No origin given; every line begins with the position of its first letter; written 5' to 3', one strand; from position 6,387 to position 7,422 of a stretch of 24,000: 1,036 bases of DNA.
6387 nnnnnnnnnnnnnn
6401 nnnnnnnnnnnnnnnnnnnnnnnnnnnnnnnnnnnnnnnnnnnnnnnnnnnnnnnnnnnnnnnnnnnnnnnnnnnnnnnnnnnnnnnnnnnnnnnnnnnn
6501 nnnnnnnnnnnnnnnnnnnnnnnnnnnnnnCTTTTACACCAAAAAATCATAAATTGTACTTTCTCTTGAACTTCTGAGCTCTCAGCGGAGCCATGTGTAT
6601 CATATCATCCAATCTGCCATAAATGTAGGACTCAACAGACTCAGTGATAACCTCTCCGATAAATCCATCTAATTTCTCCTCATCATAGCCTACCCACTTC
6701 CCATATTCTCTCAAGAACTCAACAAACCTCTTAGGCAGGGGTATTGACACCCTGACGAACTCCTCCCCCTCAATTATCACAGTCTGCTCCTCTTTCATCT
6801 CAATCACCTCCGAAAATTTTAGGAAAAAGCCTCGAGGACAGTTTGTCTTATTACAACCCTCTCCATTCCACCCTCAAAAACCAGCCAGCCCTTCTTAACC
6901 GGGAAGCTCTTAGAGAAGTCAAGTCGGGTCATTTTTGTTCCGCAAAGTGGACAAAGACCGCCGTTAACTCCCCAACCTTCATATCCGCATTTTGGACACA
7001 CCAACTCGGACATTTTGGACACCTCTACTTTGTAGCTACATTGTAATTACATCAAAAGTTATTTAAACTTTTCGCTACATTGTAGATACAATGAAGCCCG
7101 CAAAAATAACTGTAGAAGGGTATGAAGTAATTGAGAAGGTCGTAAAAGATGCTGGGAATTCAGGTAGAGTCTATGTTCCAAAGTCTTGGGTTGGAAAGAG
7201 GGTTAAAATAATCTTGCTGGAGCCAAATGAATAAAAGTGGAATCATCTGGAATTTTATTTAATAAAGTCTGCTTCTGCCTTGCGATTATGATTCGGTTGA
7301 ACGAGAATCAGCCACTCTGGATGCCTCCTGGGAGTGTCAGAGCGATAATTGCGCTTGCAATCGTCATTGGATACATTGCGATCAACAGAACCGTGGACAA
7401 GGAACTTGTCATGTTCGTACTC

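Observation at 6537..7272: Mosaic identity between the two cassette copies, with a breakpoint inside the Zn-ribbon gene and signs of purifying selection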

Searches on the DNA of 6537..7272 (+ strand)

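Call 8: search_dna_similar(query=window:6537-7272:+, collection=phages, mode=distant)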
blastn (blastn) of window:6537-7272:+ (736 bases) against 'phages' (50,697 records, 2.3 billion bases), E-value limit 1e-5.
No match.
